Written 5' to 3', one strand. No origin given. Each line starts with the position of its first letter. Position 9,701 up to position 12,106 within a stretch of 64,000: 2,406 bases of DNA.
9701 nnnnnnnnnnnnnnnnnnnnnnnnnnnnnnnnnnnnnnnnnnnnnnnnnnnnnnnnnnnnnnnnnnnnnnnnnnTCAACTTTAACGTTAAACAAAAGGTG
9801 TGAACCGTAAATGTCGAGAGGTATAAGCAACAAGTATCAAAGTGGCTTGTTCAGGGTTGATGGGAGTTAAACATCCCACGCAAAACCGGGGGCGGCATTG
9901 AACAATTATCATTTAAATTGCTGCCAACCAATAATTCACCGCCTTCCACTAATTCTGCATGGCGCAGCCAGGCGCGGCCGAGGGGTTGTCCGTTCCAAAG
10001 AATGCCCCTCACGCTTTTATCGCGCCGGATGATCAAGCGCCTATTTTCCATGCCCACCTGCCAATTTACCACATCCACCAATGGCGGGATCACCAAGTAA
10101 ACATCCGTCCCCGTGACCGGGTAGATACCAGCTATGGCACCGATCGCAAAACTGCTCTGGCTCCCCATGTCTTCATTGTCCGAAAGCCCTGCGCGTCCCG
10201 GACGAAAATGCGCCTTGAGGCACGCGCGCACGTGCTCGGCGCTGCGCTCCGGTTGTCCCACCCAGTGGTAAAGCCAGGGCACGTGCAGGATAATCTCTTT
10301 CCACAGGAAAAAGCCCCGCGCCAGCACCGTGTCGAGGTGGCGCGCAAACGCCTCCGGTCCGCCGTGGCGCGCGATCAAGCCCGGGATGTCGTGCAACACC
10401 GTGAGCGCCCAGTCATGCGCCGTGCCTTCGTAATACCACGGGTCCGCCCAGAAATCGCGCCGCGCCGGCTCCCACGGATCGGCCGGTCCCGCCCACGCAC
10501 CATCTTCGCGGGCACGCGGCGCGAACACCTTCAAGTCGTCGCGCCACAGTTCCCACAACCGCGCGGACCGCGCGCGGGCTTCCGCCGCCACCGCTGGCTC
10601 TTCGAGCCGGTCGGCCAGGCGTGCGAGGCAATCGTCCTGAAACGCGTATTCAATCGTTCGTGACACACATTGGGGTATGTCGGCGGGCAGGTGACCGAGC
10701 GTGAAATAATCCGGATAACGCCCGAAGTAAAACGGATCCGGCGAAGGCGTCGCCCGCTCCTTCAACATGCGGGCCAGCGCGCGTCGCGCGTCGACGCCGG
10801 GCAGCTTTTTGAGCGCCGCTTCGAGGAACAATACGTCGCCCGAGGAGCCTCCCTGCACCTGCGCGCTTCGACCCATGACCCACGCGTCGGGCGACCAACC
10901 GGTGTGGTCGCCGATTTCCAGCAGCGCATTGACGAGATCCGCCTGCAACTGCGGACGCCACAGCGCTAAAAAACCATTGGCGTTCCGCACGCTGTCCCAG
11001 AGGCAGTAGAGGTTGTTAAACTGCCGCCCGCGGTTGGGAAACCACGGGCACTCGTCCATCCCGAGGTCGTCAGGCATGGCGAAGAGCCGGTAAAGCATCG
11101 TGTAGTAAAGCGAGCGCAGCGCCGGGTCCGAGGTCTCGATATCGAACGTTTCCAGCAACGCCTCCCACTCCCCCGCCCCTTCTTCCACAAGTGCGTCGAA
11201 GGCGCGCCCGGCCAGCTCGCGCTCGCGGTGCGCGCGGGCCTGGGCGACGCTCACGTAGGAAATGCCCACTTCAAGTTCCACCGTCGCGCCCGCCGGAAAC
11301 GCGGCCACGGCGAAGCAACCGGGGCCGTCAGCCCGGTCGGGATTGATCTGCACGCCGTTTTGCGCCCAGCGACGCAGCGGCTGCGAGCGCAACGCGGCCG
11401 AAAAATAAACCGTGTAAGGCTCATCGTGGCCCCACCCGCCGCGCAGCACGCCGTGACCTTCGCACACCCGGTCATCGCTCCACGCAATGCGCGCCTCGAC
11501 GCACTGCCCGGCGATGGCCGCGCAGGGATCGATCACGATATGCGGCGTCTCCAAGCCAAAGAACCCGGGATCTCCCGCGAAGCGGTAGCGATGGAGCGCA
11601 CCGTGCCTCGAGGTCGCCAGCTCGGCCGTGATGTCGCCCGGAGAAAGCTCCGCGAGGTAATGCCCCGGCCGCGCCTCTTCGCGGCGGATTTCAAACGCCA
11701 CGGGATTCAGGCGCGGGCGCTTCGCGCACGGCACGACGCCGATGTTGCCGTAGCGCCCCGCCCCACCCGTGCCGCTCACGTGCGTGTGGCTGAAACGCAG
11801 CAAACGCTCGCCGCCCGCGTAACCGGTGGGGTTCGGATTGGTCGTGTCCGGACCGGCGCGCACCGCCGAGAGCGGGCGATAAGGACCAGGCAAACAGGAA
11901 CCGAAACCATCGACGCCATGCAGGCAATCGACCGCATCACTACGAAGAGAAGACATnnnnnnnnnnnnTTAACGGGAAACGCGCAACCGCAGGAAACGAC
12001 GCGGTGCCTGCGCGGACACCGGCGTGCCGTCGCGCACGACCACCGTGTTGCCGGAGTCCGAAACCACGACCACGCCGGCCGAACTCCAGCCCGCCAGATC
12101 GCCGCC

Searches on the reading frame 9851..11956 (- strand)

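Call 11: search_protein_families(library=pfam, proteins=[window:9851-11956:-], max_evalue=0.001)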
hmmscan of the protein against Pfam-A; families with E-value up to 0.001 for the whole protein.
window:9851-11956:- (701 aa): 2 families
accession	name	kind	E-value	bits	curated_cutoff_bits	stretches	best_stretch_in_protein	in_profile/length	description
PF07971.18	Glyco_hydro_92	-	1.4e-83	281.8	24.6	1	239-675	1-458/464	Glycosyl hydrolase family 92 catalytic domain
PF17678.7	Glyco_hydro_92N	-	1.3e-32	114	34.5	1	9-233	2-236/236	Glycosyl hydrolase family 92 N-terminal domain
